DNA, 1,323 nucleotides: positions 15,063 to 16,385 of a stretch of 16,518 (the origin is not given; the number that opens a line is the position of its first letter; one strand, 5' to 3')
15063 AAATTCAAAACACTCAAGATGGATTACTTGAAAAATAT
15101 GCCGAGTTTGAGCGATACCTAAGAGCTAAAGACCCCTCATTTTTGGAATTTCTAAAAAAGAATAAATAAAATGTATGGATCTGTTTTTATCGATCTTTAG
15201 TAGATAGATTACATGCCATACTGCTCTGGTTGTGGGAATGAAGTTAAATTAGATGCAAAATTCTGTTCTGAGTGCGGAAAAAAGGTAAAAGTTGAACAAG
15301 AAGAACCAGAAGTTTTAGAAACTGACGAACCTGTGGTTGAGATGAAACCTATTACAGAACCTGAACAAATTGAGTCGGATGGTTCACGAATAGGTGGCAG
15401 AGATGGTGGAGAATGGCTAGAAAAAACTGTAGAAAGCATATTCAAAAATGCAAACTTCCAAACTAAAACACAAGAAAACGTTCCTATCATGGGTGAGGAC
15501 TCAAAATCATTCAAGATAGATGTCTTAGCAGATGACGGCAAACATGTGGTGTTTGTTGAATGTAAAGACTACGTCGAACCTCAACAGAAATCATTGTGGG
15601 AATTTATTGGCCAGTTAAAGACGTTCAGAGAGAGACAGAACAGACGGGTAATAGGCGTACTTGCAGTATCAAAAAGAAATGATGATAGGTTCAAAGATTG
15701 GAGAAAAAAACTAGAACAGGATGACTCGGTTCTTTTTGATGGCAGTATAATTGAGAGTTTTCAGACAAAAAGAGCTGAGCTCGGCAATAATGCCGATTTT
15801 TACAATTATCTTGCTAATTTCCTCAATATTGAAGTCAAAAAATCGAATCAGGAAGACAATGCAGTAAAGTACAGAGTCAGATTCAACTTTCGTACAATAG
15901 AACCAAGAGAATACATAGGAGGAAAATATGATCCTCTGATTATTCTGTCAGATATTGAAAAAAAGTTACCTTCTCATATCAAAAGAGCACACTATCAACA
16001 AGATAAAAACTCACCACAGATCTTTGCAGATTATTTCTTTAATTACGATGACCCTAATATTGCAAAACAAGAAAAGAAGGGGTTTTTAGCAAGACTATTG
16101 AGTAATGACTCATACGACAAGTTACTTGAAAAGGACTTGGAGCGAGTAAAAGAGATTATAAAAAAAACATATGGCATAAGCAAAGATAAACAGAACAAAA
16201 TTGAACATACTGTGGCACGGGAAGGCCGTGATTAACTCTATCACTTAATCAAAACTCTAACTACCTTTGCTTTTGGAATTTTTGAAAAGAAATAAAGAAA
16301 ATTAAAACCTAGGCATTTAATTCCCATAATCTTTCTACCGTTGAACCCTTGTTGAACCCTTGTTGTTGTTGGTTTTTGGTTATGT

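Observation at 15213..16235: Zinc-ribbon / Mrr-like PD-(D/E)xK nuclease with an unassignable C-terminal domain, directly behind the integrase (candidate defence or mobile-element nuclease)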

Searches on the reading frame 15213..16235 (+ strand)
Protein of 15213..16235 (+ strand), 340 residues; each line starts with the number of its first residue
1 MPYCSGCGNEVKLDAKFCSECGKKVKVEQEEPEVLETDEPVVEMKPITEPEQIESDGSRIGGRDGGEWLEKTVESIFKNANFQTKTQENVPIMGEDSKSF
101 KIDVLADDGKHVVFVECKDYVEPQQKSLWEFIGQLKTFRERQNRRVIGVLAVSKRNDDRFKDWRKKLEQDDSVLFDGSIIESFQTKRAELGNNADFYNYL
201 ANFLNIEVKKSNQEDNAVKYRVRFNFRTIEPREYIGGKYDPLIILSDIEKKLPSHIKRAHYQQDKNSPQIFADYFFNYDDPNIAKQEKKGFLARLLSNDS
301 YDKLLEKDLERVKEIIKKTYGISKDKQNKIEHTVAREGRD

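Call 4: search_protein_families(library=pfam, proteins=[window:15213-16235:+], max_evalue=1)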
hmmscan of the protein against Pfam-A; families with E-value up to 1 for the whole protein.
window:15213-16235:+ (340 aa): 13 families
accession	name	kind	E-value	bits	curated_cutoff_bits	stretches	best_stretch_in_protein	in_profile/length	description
PF13240.11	Zn_Ribbon_1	-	4.3e-06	26.8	25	1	3-25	1-23/23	zinc-ribbon domain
PF12773.13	DZR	-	0.00011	22.7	27.3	1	4-26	1-23/45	Double zinc ribbon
PF14803.11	Zn_ribbon_Nudix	-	0.00024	21.4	25.6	1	16-32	1-17/34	Nudix N-terminal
PF13248.11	Zn_ribbon_3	-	0.00069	19.4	27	1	3-24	4-25/26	zinc-ribbon domain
PF01930.23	Cas_Cas4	-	0.015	15.8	22.7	1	86-158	45-111/160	Domain of unknown function DUF83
PF18912.6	DZR_2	-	0.029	14.6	27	1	2-27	8-33/56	Double zinc ribbon domain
PF09297.16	Zn_ribbon_NUD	-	0.041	14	24.8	0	16-30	4-18/32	NADH pyrophosphatase zinc ribbon domain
PF10571.15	UPF0547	-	0.044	14.4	29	1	4-22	3-21/26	Uncharacterised protein family UPF0547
PF10005.14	Zn_ribbon_DZR_6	-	0.046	14.8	23.4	1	4-35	4-35/93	zinc-ribbon domain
PF17032.10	Zn_ribbon_15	-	0.082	14.2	28.9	1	3-22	54-73/73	zinc-ribbon family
PF11284.13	DUF3085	-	0.14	12.7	25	0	42-74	31-61/88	Protein of unknown function (DUF3085)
PF03604.18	Zn_ribbon_RPAB4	-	0.33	11.1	24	0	18-32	3-17/32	DNA directed RNA polymerase, 7 kDa subunit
PF18439.7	zf_UBZ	-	0.36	11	25.6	1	16-32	3-18/32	Ubiquitin-Binding Zinc Finger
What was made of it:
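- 15219..15287 (+): C4 zinc ribbon (residues 3-25; C4, C7, C19, C22). Pfam Zn_Ribbon_1 26.8 bits against a cut-off of 25 (call 4).
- Checked: Residues 3-25 hit Pfam Zn_Ribbon_1 at 26.8 bits against a cut-off of 25 (call 4).
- The query itself does not reach Pfam Mrr_cat, and its only sub-threshold nuclease hit is Cas4 (call 4).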

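Call 5: search_protein_families(library=padloc, proteins=[window:15213-16235:+], max_evalue=1)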
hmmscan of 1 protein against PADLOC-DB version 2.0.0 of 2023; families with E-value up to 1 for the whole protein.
window:15213-16235:+ (340 aa): 2 families
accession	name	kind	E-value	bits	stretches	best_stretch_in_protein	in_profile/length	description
PDLC01611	Cas4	-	0.0024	16.2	1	95-157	53-108/158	"CAS-I,CAS-II,CAS-III,CAS-IV,CAS-V,CAS-VI; acquisition_associated"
PDLC00943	Cas4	-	0.016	13.2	1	66-157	35-128/180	CRISPR-associated protein Cas4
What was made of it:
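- On Known anti-phage defence systems (PADLOC-DB v2): The window protein has only weak Cas4 hits (E 0.0024, call 5).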

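Call 6: search_protein_families(library=ncbifam, proteins=[window:15213-16235:+], max_evalue=1)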
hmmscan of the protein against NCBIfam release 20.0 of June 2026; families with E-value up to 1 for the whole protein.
window:15213-16235:+ (340 aa): 3 families
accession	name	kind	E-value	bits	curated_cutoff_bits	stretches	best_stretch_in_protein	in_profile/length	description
TIGR00372.1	cas4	equivalog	0.059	13.2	65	1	66-157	35-128/180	CRISPR-associated protein Cas4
NF011268.0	PRK14675.1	equivalog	0.062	13.3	180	1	97-119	38-60/127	hypothetical protein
TIGR02420.1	dksA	equivalog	0.13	12.6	115.5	1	273-330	34-90/110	RNA polymerase-binding protein DksA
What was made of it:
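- Closest known: Cas4. Same: Sub-threshold sequence hits over residues 66-158 (calls 4-6).
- Tried and rejected: Cas4 assignment: the hits are sub-threshold and the Fe-S cysteines are missing (calls 4-6).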

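Call 9: find_homologous_proteins(query=window:15213-16235:+, max_evalue=0.001)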
Query window:15213-16235:+ (340 aa): 15 proteins with E <= 0.001 among 1228 candidates.
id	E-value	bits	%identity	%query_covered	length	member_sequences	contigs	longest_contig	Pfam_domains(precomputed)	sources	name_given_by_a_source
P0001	4.5e-225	764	100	100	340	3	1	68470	PF13240.12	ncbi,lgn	ncbi:MAG: zinc ribbon domain-containing protein [Nitrosopumilaceae archaeon]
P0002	2.7e-198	676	87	100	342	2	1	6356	PF13240.12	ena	-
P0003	2.2e-137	476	75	85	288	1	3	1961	-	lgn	-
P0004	4.7e-136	472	73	85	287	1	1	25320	-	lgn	-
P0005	1.0e-131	457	73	85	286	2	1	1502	-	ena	-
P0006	6.5e-120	419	59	96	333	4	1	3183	-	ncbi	ncbi:MAG: hypothetical protein ACREAE_07975 [Nitrosopumilaceae archaeon]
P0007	2.5e-50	190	35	97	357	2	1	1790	-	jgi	-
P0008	7.8e-48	182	31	95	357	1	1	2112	-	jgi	-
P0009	3.0e-47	180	32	99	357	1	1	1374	-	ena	-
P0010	1.6e-41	161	30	97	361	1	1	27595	PF13240.12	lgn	-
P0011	1.3e-40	158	31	97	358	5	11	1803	-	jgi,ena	-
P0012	1.5e-39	154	37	73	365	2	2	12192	PF13240.12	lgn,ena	-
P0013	2.1e-39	154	30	100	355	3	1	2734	-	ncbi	-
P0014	4.8e-39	153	37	74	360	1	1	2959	-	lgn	-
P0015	3.5e-34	137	43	58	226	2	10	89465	PF13240.12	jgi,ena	jgi:hypothetical protein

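Call 11: search_solved_structures(query=window:15213-16235:+, max_evalue=10)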
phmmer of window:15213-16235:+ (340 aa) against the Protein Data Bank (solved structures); distinct sequences matched with E-value up to 10: 2.
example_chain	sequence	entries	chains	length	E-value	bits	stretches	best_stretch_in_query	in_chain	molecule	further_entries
9sfa_A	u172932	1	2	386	0.64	12.6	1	2-26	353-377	Putative regulatory protein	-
9d01_A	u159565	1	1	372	3.2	10.3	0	114-169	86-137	a-iTHR-201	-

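Call 14: find_encoding_contigs(protein=P0001, flank=10000, max_places=3)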
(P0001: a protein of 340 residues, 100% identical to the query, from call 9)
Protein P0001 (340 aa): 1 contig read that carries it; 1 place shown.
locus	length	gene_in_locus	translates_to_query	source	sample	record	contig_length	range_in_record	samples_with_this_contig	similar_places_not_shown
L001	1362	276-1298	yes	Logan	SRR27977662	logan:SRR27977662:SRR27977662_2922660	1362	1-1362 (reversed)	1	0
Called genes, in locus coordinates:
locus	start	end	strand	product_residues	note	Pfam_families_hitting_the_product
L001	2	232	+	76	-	?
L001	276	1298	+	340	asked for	PF13240:Zn_Ribbon_1 (weak)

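Call 15: find_encoding_contigs(protein=P0004, flank=10000, max_places=3)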
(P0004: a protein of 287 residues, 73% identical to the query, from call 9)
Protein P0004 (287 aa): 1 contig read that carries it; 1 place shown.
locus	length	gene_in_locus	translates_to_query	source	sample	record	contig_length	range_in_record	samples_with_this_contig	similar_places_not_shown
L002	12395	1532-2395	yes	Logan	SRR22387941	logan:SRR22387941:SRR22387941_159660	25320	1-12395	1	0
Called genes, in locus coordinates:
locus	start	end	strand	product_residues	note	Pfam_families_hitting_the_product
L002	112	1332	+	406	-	-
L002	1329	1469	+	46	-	-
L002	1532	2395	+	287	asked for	-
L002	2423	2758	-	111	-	-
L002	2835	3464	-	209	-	PF12847:Methyltransf_18 (faint), PF13847:Methyltransf_31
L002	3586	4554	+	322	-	PF00890:FAD_binding_2 (faint), PF01134:GIDA (faint), PF01266:DAO (faint), PF03486:HI0933_like (faint), PF07992:Pyr_redox_2, PF12831:FAD_oxidored (faint), PF13738:Pyr_redox_3, PF00070:Pyr_redox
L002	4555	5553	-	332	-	PF00291:PALP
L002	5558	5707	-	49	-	PF01206:TusA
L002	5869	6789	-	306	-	PF13263:PHP_C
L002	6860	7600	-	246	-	PF01996:F420_ligase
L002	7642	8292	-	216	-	PF00702:Hydrolase, PF12710:HAD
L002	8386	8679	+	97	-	-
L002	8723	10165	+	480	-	PF00587:tRNA-synt_2b, PF03129:HGTP_anticodon, PF09180:ProRS-C_1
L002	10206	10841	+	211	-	PF09335:VTT_dom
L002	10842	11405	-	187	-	PF02245:Pur_DNA_glyco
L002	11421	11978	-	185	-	PF03167:UDG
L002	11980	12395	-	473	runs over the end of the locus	PF01523:PmbA_TldD_1st, PF19290:PmbA_TldD_2nd (weak), PF19289:PmbA_TldD_3rd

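Call 16: find_encoding_contigs(protein=P0010, flank=10000, max_places=3)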
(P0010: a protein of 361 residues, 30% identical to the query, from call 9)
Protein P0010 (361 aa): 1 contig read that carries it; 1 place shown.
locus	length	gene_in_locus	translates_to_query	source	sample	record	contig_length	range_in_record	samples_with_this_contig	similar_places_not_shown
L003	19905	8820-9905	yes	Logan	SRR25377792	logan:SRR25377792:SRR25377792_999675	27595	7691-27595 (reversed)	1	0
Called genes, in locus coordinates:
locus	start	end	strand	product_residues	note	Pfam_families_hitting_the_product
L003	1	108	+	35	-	?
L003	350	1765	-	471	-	PF00696:AA_kinase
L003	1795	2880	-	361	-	PF04101:Glyco_tran_28_C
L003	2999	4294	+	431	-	PF00589:Phage_integrase (faint)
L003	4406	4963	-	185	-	PF15956:DUF4760 (weak)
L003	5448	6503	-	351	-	-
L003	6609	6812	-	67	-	-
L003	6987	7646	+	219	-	-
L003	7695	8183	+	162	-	-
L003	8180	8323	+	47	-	-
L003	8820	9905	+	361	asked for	PF13240:Zn_Ribbon_1 (weak)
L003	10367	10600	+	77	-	-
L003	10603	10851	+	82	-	-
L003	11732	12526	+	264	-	-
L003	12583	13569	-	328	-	PF13229:Beta_helix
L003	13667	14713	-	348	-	PF01992:vATP-synt_AC39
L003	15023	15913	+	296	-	PF03447:NAD_binding_3, PF01958:Asp_DH_C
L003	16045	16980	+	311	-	PF02445:NadA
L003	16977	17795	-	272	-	PF02749:QRPTase_N, PF01729:QRPTase_C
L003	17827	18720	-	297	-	PF00512:HisKA, PF02518:HATPase_c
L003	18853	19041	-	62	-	PF06093:Spt4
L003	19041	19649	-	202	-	PF03876:SHS2_Rpb7-N, PF00575:S1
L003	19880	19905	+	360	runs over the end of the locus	PF01883:FeS_assembly_P, PF00142:Fer4_NifH (faint), PF01656:CbiA, PF09140:MipZ, PF10609:ParA, PF13614:AAA_31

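Call 17: find_encoding_contigs(protein=P0012, flank=10000, max_places=3)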
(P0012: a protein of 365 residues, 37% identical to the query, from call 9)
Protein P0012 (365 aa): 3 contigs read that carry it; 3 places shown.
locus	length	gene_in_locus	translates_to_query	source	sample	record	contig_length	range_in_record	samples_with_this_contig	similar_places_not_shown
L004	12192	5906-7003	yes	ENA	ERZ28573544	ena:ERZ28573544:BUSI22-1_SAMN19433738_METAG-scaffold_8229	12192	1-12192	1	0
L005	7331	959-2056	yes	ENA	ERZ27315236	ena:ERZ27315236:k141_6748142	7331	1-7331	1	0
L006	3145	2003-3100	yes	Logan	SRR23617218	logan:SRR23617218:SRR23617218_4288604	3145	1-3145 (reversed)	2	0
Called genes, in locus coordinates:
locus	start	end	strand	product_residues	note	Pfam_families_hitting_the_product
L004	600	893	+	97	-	-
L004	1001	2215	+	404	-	-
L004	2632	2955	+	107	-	-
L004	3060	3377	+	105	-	-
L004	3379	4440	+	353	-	PF01867:Cas_Cas1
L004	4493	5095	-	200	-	-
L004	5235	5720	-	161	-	-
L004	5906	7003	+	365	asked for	PF13240:Zn_Ribbon_1 (faint)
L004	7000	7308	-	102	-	-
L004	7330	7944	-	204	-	-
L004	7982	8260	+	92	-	-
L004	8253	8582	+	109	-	-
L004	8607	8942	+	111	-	-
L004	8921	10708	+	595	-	-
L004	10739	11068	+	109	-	-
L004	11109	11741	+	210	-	-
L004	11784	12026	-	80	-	-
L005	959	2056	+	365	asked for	PF13240:Zn_Ribbon_1 (faint)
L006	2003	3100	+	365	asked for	PF13240:Zn_Ribbon_1 (faint)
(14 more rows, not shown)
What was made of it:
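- Where adjacent, it is usually convergent rather than in an operon (calls 15, 17).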

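Call 18: find_encoding_contigs(protein=P0015, flank=10000, max_places=4)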
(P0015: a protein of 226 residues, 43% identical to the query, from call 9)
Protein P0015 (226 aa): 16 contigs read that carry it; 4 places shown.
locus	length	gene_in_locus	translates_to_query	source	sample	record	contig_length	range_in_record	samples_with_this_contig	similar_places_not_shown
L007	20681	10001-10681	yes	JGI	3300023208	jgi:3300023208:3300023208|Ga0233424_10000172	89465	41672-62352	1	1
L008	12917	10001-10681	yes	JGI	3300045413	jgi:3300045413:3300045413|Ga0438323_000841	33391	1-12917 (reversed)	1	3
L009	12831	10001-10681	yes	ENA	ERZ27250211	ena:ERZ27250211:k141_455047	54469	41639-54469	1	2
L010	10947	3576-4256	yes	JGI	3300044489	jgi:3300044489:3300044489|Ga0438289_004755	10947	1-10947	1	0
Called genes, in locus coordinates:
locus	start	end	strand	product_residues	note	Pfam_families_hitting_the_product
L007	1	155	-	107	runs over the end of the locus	PF00366:Ribosomal_S17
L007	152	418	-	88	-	PF01868:RNase_P-MRP_p29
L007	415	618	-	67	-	PF00831:Ribosomal_L29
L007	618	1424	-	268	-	PF07650:KH_2, PF00189:Ribosomal_S3_C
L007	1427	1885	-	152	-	PF00237:Ribosomal_L22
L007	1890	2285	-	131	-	PF00203:Ribosomal_S19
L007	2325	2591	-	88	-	PF00276:Ribosomal_L23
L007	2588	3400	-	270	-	PF00573:Ribosomal_L4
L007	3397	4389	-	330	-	PF00297:Ribosomal_L3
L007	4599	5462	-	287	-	PF02598:Methyltrn_RNA_3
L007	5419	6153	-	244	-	PF10584:Proteasome_A_N, PF00227:Proteasome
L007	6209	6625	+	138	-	PF04027:DUF371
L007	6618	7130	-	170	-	PF01022:HTH_5 (faint), PF12840:HTH_20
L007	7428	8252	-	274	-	PF01259:SAICAR_synt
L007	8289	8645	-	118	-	-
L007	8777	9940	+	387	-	PF00589:Phage_integrase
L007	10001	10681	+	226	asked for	PF13240:Zn_Ribbon_1 (weak)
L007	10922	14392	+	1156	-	PF13753:SWM_repeat (weak)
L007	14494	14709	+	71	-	-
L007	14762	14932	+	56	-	-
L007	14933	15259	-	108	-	PF01402:RHH_1 (weak)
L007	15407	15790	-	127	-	-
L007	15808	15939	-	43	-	-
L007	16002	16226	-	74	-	-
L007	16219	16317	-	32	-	-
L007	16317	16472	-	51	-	-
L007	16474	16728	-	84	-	-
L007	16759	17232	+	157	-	-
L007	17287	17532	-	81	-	PF01037:AsnC_trans_reg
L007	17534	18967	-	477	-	PF13230:GATase_4 (weak), PF13522:GATase_6, PF13537:GATase_7, PF00156:Pribosyltran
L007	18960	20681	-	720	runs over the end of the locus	PF18072:FGAR-AT_linker, PF00586:AIRS, PF02769:AIRS_C, PF00586:AIRS, PF02769:AIRS_C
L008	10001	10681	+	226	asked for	PF13240:Zn_Ribbon_1 (weak)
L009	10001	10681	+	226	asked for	PF13240:Zn_Ribbon_1 (weak)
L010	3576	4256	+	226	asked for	PF13240:Zn_Ribbon_1 (weak)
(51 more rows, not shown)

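Call 19: find_encoding_contigs(protein=P0002, flank=10000, max_places=3)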
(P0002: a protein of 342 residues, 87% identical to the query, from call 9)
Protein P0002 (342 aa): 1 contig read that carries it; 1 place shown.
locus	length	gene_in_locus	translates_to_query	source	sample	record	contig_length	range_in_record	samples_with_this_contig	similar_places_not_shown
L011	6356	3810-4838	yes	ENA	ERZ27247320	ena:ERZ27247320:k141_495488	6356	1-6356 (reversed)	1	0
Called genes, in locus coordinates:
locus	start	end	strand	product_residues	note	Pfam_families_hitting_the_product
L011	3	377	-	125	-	?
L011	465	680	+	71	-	-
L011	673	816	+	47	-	-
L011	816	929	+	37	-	-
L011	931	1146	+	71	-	-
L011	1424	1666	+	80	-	-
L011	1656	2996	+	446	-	PF27228:MTBMA_p00010_2nd (faint)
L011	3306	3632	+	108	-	-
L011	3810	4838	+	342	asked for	PF13240:Zn_Ribbon_1 (weak)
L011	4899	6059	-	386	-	PF00589:Phage_integrase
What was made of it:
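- Its position and orientation differ between elements (calls 16-19).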

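Call 21: search_protein_representatives(protein=window:15213-16235:+)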
Query: 340 residues. Proteins with E-value up to 0.001 (for the whole library): 139; up to 1e-10: 17; up to 1e-30: 4. The best 139 are listed.
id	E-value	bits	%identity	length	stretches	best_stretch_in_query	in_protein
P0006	2.1e-120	418.5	60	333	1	16-340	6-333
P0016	4.1e-39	151.3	60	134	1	221-337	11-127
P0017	5.0e-38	147.7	31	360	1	1-329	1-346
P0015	1.1e-34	136.7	44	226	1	1-197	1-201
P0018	1.9e-30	122.8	31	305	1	58-329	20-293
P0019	1.1e-29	120.4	33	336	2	55-328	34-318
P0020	7.4e-22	94.6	26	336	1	48-324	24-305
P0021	2.0e-21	93.2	70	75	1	266-340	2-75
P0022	7.0e-21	91.3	31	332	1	53-329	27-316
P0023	2.3e-19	86.4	32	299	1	68-330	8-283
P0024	5.0e-18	82.0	28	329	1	63-327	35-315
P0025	8.6e-17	77.9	51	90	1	242-317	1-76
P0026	1.3e-16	77.3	38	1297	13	4-34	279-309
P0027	4.8e-16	75.5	51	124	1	220-293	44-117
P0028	1.5e-15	73.9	61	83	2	219-276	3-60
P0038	5.0e-08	49.1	30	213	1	1-154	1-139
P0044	1.8e-07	47.2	34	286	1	1-130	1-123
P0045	2.2e-07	47.0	46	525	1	3-124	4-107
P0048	6.5e-07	45.4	31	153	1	64-210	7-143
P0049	7.4e-07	45.3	34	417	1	3-143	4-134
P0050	8.6e-07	45.0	35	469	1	1-138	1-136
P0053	2.3e-06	43.6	29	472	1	1-129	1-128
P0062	1.8e-05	40.7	33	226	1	1-134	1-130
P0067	3.1e-05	39.9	31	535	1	2-124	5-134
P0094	1.4e-04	37.7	34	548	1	3-140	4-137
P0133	7.2e-04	35.4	26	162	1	65-211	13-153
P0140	7.8e-04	35.3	32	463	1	3-127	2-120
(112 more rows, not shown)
